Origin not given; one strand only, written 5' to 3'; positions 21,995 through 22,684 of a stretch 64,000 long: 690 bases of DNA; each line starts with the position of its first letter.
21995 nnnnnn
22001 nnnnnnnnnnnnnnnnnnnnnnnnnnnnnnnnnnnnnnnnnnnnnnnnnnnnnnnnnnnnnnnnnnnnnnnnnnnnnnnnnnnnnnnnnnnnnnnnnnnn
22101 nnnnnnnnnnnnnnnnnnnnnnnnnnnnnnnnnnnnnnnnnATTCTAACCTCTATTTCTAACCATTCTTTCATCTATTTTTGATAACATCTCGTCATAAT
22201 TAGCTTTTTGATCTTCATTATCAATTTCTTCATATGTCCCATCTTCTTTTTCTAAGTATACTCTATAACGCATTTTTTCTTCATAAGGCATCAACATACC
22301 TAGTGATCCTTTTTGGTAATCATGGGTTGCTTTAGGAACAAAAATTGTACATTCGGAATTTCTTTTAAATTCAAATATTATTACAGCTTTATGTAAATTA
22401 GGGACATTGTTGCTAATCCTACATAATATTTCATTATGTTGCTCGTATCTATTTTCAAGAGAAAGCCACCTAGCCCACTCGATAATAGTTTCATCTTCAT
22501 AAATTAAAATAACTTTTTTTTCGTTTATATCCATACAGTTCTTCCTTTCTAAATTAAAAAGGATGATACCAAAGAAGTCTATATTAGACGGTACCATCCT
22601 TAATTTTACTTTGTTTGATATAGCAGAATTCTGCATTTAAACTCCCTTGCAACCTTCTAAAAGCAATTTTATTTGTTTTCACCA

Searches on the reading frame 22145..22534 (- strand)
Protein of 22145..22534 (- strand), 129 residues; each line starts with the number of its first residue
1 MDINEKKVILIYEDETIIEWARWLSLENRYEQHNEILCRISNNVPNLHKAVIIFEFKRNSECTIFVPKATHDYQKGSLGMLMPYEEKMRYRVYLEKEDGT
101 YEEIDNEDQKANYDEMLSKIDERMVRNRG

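Call 7: search_protein_families(library=pfam, proteins=[window:22145-22534:-], max_evalue=1)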
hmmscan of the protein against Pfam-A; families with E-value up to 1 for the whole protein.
window:22145-22534:- (129 aa): 3 families
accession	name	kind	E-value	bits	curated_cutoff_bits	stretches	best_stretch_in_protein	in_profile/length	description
PF09935.14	DUF2167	-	0.0053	16.5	25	1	73-123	42-91/238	Protein of unknown function (DUF2167)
PF08650.15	DASH_Dad4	-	0.035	14.6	29.8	1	30-55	5-31/71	DASH complex subunit Dad4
PF18343.7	SH3_14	-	0.042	14.4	25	1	70-115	77-121/134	Dda helicase SH3 domain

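Call 8: search_protein_families(library=ncbifam, proteins=[window:22145-22534:-], max_evalue=1)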
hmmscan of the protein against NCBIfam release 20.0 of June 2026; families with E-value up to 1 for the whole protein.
window:22145-22534:- (129 aa): 0 families

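Call 10: find_homologous_proteins(query=window:22145-22534:-, max_evalue=0.01)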
Query window:22145-22534:- (129 aa): 5 proteins with E <= 0.01 among 6 candidates.
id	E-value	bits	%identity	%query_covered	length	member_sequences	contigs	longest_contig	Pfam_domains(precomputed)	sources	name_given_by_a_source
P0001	1.3e-80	285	100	100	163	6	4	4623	-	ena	-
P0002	4.9e-48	180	64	100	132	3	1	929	-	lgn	-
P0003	3.2e-47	177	64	100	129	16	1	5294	-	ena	-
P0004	1.1e-46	176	60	100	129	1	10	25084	-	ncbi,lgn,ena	-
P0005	3.4e-46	174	60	100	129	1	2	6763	-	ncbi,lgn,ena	-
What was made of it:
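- Checked: A public gene call uses exactly that form (P0001, call 10), and 163 - 129 = 34 codons.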

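Call 12: find_encoding_contigs(protein=P0004, flank=6000, max_places=4)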
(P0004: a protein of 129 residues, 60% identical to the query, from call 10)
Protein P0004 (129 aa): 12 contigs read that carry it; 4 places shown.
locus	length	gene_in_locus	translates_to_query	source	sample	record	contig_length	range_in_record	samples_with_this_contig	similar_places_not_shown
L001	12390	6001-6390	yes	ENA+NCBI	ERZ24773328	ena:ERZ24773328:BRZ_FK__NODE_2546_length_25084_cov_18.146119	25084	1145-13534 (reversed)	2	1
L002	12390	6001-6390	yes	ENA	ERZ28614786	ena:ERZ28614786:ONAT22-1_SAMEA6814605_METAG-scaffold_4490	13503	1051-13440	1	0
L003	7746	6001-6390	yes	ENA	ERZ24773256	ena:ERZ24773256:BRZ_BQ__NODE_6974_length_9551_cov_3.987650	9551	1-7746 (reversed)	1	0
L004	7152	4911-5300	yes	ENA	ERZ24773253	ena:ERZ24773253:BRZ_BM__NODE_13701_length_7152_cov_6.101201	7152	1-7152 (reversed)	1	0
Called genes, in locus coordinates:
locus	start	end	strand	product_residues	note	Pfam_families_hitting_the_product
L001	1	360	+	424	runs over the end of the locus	PF01018:GTP1_OBG, PF02421:FeoB_N (weak), PF01926:MMR_HSR1, PF09269:DUF1967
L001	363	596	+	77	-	-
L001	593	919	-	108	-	PF02643:DUF192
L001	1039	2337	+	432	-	-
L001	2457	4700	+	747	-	-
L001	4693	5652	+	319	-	-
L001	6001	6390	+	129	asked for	-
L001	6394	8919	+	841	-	PF00133:tRNA-synt_1, PF01406:tRNA-synt_1e (faint), PF09334:tRNA-synt_1g, PF13603:tRNA-synt_1_2 (faint), PF09334:tRNA-synt_1g, PF00133:tRNA-synt_1, PF08264:Anticodon_1, PF10458:Val_tRNA-synt_C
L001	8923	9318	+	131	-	PF07883:Cupin_2 (weak)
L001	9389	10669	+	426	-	PF14281:PDDEXK_4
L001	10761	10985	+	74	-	-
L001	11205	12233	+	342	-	PF03706:LPG_synthase_TM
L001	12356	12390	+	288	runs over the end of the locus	PF12784:PDDEXK_2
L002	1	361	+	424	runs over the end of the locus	PF01018:GTP1_OBG, PF02421:FeoB_N (weak), PF01926:MMR_HSR1, PF09269:DUF1967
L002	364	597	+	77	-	-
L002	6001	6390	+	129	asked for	-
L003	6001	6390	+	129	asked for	-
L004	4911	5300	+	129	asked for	-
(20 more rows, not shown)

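Call 13: find_encoding_contigs(protein=P0003, flank=6000, max_places=3)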
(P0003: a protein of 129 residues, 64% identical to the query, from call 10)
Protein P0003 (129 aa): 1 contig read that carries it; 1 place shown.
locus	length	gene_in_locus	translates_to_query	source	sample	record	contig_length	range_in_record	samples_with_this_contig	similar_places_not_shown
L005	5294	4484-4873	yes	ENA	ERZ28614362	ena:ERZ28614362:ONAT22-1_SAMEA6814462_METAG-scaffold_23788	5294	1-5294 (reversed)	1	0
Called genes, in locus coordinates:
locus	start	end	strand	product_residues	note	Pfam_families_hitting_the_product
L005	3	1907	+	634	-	?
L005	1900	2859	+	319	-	-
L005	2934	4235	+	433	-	-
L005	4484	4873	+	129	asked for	-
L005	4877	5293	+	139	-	?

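Call 14: find_encoding_contigs(protein=P0005, flank=6000, max_places=3)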
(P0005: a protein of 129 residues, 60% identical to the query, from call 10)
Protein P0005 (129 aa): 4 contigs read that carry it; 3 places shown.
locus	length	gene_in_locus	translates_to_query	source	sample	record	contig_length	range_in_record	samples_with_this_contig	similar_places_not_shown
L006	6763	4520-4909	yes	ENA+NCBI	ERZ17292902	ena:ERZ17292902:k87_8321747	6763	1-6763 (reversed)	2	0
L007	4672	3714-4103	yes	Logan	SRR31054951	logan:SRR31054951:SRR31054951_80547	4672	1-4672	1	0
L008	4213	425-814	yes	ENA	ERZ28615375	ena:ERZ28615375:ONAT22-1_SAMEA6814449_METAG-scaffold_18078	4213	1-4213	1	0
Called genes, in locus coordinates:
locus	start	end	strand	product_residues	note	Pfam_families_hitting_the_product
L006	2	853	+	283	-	?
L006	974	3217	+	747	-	-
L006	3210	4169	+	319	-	-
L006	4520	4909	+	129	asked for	-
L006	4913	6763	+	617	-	?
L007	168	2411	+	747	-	-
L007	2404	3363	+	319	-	-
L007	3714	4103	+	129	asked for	-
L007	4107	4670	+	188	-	?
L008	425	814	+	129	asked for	-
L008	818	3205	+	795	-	PF00133:tRNA-synt_1, PF01406:tRNA-synt_1e (faint), PF09334:tRNA-synt_1g, PF13603:tRNA-synt_1_2 (weak), PF09334:tRNA-synt_1g, PF00133:tRNA-synt_1, PF08264:Anticodon_1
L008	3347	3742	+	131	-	PF07883:Cupin_2 (weak)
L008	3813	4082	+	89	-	-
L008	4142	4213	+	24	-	?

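Call 15: find_encoding_contigs(protein=P0002, flank=6000, max_places=3)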
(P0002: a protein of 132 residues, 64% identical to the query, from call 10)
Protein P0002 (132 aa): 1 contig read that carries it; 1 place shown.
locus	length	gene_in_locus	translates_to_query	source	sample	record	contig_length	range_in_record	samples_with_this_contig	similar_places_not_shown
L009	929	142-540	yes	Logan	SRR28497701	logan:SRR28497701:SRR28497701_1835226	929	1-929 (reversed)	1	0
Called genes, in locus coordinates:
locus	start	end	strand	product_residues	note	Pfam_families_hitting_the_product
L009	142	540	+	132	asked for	-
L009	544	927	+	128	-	?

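Call 20: find_related_loci(query=A2, collection=genome_contigs, flank=6000)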
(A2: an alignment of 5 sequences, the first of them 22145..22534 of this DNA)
Query A2 (129 aa) in genome_contigs; peptide patterns used: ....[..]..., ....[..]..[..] (x = any residue, [..] = any of these).
72 stretches matched a pattern; 2 encode a relative of the query (tblastn E <= 1e-3); 2 distinct loci.
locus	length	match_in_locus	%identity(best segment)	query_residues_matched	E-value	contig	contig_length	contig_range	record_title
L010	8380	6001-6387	65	1-129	2e-56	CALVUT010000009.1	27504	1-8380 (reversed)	MAG: uncultured Bacilli bacterium isolate E0_RM__bin3 genome assembly, contig: E0_RM__k127_1861922, whole genome shotgun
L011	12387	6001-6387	60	1-129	1e-54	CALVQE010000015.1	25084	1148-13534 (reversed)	MAG: uncultured Bacilli bacterium isolate BRZ_FK__bin21 genome assembly, contig: BRZ_FK__NODE_2546_length_25084_cov_18.1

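Call 27: predict_structure(alignment_id=A2)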
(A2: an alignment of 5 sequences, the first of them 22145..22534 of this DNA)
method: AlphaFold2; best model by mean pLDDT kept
length: 129 residues; sequences in the alignment: 5
mean_pLDDT: 49.3   pTM: 0.43
mean pLDDT of the five models: 49.3, 47.7, 45.2, 41.4, 35.3
residues with pLDDT >= 90: 0; 70-90: 6; 50-70: 60; < 50: 63
segments of 3 or more residues with pLDDT < 50: 1-32, 59-64, 66-81, 126-129
pLDDT, mean of each block of 10 residues (from residue 1): 26 30 37 54 63 59 44 44 57 70 61 52 44
secondary structure, 60 per line:
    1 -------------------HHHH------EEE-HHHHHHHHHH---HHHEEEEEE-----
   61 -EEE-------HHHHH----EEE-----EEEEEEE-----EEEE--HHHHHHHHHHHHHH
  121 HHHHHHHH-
elements in order: H20-23 E30-32 H34-43 E50-55 E62-64 H72-76 E81-83 E89-95 E101-104 H107-128
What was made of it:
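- Tried and rejected: The first AlphaFold run, with 5 sequences, was unusable (pLDDT 49, call 27).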

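Call 28: search_protein_representatives(alignment_id=A2)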
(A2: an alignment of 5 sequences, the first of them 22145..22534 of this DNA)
Query: 5 sequences, 129 profile positions. Proteins with E-value up to 0.001 (for the whole library): 5; up to 1e-10: 4; up to 1e-30: 2. The best 5 are listed.
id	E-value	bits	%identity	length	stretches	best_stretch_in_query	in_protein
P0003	3.6e-71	253.4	-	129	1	1-129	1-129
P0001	6.4e-69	246.1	-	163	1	1-129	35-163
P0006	5.5e-27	110.5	-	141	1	6-128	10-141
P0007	2.3e-22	95.6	-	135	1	4-128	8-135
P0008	1.5e-04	37.9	-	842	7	12-48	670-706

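Call 30: find_encoding_contigs(protein=P0006, flank=6000, max_places=3)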
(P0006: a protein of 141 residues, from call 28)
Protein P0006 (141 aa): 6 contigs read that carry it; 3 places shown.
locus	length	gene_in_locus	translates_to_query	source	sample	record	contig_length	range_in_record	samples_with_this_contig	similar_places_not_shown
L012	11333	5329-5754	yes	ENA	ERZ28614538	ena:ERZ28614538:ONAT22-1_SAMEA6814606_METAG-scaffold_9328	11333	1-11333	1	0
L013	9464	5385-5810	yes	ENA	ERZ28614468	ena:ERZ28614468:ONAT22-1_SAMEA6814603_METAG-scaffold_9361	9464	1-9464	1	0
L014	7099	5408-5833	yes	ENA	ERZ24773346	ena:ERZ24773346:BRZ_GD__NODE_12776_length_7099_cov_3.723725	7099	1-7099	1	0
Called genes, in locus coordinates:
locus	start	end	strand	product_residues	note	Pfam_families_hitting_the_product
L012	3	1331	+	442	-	?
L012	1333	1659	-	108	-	PF02643:DUF192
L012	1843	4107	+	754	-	-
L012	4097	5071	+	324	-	-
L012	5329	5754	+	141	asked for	-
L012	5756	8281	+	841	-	PF00133:tRNA-synt_1, PF09334:tRNA-synt_1g, PF13603:tRNA-synt_1_2 (weak), PF09334:tRNA-synt_1g, PF00133:tRNA-synt_1, PF01406:tRNA-synt_1e (weak), PF08264:Anticodon_1, PF10458:Val_tRNA-synt_C (weak)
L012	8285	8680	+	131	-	PF07883:Cupin_2 (weak)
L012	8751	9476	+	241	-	PF02146:SIR2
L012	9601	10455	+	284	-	-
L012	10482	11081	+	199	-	PF00583:Acetyltransf_1, PF13302:Acetyltransf_3 (weak)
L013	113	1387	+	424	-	PF01018:GTP1_OBG, PF02421:FeoB_N (weak), PF01926:MMR_HSR1, PF09269:DUF1967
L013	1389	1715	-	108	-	PF02643:DUF192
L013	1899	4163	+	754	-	-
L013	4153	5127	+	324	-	-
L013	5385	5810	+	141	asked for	-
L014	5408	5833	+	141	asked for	-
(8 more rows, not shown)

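Call 31: find_encoding_contigs(protein=P0007, flank=6000, max_places=3)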
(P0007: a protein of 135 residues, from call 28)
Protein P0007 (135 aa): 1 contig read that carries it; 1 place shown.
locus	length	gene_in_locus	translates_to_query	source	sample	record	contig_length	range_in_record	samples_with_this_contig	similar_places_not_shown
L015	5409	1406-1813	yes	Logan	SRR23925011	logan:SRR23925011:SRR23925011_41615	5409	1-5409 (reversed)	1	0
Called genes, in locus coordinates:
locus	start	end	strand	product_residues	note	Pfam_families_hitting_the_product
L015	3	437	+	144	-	?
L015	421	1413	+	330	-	-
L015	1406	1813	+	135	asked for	-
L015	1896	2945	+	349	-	PF03706:LPG_synthase_TM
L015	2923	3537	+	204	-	PF01066:CDP-OH_P_transf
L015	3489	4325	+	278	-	PF02666:PS_Dcarbxylase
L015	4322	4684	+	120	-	PF07963:N_methyl (faint)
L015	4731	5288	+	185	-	PF01330:RuvA_N, PF14520:HHH_5, PF07499:RuvA_C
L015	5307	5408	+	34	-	?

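Call 34: search_solved_structures(query=A3, max_evalue=10, show_alignments=2)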
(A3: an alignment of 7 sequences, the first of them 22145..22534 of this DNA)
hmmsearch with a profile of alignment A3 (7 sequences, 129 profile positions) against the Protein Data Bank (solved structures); distinct sequences matched with E-value up to 10: 1.
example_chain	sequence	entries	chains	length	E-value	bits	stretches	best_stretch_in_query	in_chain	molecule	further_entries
2qu7_A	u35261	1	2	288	0.34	14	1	37-74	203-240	Putative transcriptional regulator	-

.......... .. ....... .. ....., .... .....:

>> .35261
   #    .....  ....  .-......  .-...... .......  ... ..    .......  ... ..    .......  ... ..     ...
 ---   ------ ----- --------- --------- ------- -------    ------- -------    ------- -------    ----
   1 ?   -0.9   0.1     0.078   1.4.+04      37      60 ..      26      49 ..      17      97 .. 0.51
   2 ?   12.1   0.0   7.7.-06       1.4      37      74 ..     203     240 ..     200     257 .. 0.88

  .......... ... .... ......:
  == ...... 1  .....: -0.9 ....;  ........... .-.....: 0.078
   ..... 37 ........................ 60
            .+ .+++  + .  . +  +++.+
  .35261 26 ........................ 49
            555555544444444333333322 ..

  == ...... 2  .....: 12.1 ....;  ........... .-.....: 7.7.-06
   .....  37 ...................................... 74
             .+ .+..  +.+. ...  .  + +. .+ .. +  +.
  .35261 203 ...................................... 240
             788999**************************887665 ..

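Call 35: search_protein_families(library=pfam, alignment_id=A3, max_evalue=1)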
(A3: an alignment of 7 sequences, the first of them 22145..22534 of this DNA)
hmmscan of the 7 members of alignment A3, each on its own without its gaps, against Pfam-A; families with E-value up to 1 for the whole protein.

A. member 1, window:22145-22534:- (129 aa): 3 families
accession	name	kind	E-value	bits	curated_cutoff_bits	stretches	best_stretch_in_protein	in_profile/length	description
PF09935.14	DUF2167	-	0.0053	16.5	25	1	73-123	42-91/238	Protein of unknown function (DUF2167)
PF08650.15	DASH_Dad4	-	0.035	14.6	29.8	1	30-55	5-31/71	DASH complex subunit Dad4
PF18343.7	SH3_14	-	0.042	14.4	25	1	70-115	77-121/134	Dda helicase SH3 domain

B. families by the number of members that match (of 7 scanned): 7 families
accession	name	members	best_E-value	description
PF09935.14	DUF2167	1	0.0053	Protein of unknown function (DUF2167)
PF08650.15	DASH_Dad4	1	0.035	DASH complex subunit Dad4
PF18343.7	SH3_14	1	0.042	Dda helicase SH3 domain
PF16958.10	PRP9_N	1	0.047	Pre-mRNA-splicing factor PRP9 N-terminus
PF23241.1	HAT_PRP39_C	1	0.088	PRP39 C-terminal HAT repeat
PF11225.14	DUF3024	1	0.12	Domain of unknown function (DUF3024)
PF00300.27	His_Phos_1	1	0.23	Histidine phosphatase superfamily (branch 1)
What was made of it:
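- Tried and rejected: Weak Pfam hits for orf129 (DUF2167, Dad4, SH3_14) are each seen in only 1 of 7 family members and fall below cutoff (calls 7, 35).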

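Call 44: predict_structure(alignment_id=A3)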
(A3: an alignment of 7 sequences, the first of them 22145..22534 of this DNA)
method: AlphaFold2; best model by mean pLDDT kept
length: 129 residues; sequences in the alignment: 7
mean_pLDDT: 88.8   pTM: 0.82
mean pLDDT of the five models: 88.8, 87.7, 87.2, 70.2, 54.0
residues with pLDDT >= 90: 85; 70-90: 37; 50-70: 6; < 50: 1
segments of 3 or more residues with pLDDT < 50: none
pLDDT, mean of each block of 10 residues (from residue 1): 77 92 90 90 83 89 93 91 91 92 93 94 78
secondary structure, 60 per line:
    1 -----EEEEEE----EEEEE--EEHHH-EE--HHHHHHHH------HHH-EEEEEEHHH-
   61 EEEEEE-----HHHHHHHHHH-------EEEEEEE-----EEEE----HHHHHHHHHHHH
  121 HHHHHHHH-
elements in order: E6-11 E16-20 H33-40 E51-56 E61-66 H72-81 E89-95 E101-104 H109-128
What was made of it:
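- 22145..22534 (-): orf129: 129 aa, 15.6 kDa, pI 5.05, alpha/beta protein of unknown function. RBS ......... at 22549..22541. The 163-aa form starting at 22636 is a mis-call. AlphaFold2 pLDDT 88.8, pTM 0.82 (call 44).
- AlphaFold2 gives pLDDT 88.8 (call 44).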

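Call 54: fold_search(model_id=the predicted structure, library=pdb)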
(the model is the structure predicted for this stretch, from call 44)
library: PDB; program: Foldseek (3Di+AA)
matches with E <= 10: 639; with E <= 0.001: 0
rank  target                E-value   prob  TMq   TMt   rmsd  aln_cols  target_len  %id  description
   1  5a1m                  1.3e-02  0.97  0.40  0.47   4.8       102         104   10  Crystal structure of calcium-bound human adseverin domain A3 (released 2015-09-16)
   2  8viz_G                5.0e-02  0.90  0.40  0.09   4.6        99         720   10  Structure of full-length gelsolin bound to the barbed end of F-actin (released 2024-10-16)
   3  6lje_A                5.0e-02  0.77  0.35  0.43   7.4       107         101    7  Crystal structure of gelsolin G3 domain (calcium and magnesium condition) (released 2020-01-01)
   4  2z3i_A                5.3e-02  0.44  0.27  0.27  12.7       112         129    8  Crystal structure of blasticidin S deaminase (BSD) mutant E56Q complexed with substrate (released 2007-10-23)
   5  3ffk_D                6.0e-02  0.80  0.37  0.16   5.3       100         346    7  Crystal structure of human Gelsolin domains G1-G3 bound to Actin (released 2009-10-06)
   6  3ffk_A                6.4e-02  0.84  0.38  0.17   4.9        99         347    8  Crystal structure of human Gelsolin domains G1-G3 bound to Actin (released 2009-10-06)
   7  6jco_A                6.4e-02  0.80  0.37  0.09   5.3        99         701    7  Crystal structure of calcium free human gelsolin amyloid mutant D187N (released 2019-06-12)
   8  2z3h_A                6.4e-02  0.66  0.31  0.32  12.3       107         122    8  Crystal structure of blasticidin S deaminase (BSD) complexed with deaminohydroxy blasticidin S (released 2007-10-23)
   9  2z3g_B                6.4e-02  0.41  0.27  0.27  12.5       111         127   12  Crystal structure of blasticidin S deaminase (BSD) (released 2007-10-23)
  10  2fr5_B                6.4e-02  0.41  0.27  0.27  14.5       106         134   12  Crystal Structure of Mouse Cytidine Deaminase Complexed with Tetrahydrouridine (released 2006-07-11)
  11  1rgi_G                7.2e-02  0.75  0.38  0.17   5.5       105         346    8  Crystal structure of gelsolin domains G1-G3 bound to actin (released 2004-07-27)
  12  8x6y_A                7.2e-02  0.41  0.27  0.28  14.0       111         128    7  Crystal structure of EfCDA (released 2024-11-27)
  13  8fii_A                7.2e-02  0.38  0.26  0.20  13.6       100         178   12  Wild type APOBEC3A in complex with TT(FdZ)-hairpin inhibitor (crystal form 1) (released 2023-09-06)
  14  5a1k_A                7.7e-02  0.82  0.37  0.17   5.7       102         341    9  Crystal structure of calcium-free human adseverin domains A1-A3 (released 2015-09-16)
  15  2z3j_D                7.7e-02  0.47  0.29  0.30  12.4       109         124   10  Crystal structure of blasticidin S deaminase (BSD) R90K mutant (released 2007-10-23)
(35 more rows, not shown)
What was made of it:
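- On Any described protein family, for orf129: The best Foldseek match is a gelsolin-type domain (adseverin A3) at E 0.013, TM 0.40 (call 54).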

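Call 65: fold_search(model_id=the predicted structure, library=viral)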
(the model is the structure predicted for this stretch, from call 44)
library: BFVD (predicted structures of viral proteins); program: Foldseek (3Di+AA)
matches with E <= 10: 738; with E <= 0.001: 0
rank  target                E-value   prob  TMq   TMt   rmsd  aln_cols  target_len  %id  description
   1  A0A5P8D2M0            2.3e-02  0.51  0.26  0.14  14.7       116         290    8  (no name in the UniProt tables at hand)
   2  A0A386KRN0            3.6e-02  0.84  0.30  0.12   6.7        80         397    6  Uncharacterized protein [Caulobacter phage Kronos]
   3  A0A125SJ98            4.1e-02  0.20  0.21  0.07  13.2       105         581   12  (no name in the UniProt tables at hand)
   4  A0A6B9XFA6            4.4e-02  0.21  0.22  0.22  10.6       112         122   16  (no name in the UniProt tables at hand)
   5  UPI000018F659         5.6e-02  0.54  0.35  0.40   6.2       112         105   12  (no name look-up for this kind of identifier)
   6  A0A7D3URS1            8.1e-02  0.20  0.27  0.21  15.0       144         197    8  (no name in the UniProt tables at hand)
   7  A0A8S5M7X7            1.6e-01  0.41  0.34  0.33   5.6       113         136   12  Uncharacterized protein [Siphoviridae sp. ctrgt10]
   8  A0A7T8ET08            1.8e-01  0.57  0.34  0.40   5.9        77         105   12  (no name in the UniProt tables at hand)
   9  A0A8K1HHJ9            2.0e-01  0.16  0.22  0.04  11.7        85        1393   13  RNA-directed RNA polymerase [Red panda picorna-like virus]
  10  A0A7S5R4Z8            2.5e-01  0.11  0.20  0.26  14.1       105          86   13  (no name in the UniProt tables at hand)
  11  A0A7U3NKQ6            3.0e-01  0.82  0.29  0.64   3.0        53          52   23  Uncharacterized protein [Bacillus phage Kirov]
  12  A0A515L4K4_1          3.0e-01  0.11  0.23  0.04  10.0        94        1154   16  RNA-directed RNA polymerase L [Jujube yellow mottle-associated virus]
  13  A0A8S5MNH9            3.2e-01  0.47  0.23  0.44   3.5        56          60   18  Uncharacterized protein [Siphoviridae sp. ctZZK17]
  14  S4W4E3                3.4e-01  0.23  0.27  0.35  12.7       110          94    6  Uncharacterized protein [Pandoravirus salinus]
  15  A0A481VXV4            3.4e-01  0.08  0.21  0.07  15.8       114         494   14  (no name in the UniProt tables at hand)
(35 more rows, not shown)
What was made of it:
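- On Any described protein family, for orf129: BFVD gave nothing (call 65).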

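Call 67: find_homologous_proteins(query=A6, max_evalue=1)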
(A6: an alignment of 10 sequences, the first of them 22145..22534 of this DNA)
Query A6 (10 sequences) (129 aa, profile of the alignment): 7 proteins with E <= 1 among 881 candidates.
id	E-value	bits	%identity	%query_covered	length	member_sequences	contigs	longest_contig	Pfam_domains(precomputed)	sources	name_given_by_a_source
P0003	2.1e-44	169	64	100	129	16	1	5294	-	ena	-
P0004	5.3e-44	168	60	100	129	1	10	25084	-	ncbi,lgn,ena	-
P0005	7.1e-44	168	60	100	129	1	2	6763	-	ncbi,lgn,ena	-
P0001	2.0e-42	163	100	100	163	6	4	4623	-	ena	-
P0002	2.8e-40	156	64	100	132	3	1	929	-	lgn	-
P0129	9.2e-39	151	40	16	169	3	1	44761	-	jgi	-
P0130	5.1e-34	136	21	52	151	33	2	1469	-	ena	-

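Call 96: search_protein_families(library=phrogs, proteins=[window:22145-22534:-, P0006, P0007], max_evalue=0.01)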
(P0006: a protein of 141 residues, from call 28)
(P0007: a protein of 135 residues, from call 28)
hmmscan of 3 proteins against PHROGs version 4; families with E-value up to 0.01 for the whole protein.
window:22145-22534:- (129 aa): 0 families

P0006 (141 aa): 0 families

P0007 (135 aa): 0 families

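Call 97: search_protein_families(library=padloc, proteins=[window:22145-22534:-, P0006, P0007], max_evalue=0.01)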
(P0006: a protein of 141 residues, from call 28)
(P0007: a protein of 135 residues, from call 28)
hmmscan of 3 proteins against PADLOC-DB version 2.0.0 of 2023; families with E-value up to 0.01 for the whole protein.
window:22145-22534:- (129 aa): 0 families

P0006 (141 aa): 0 families

P0007 (135 aa): 0 families
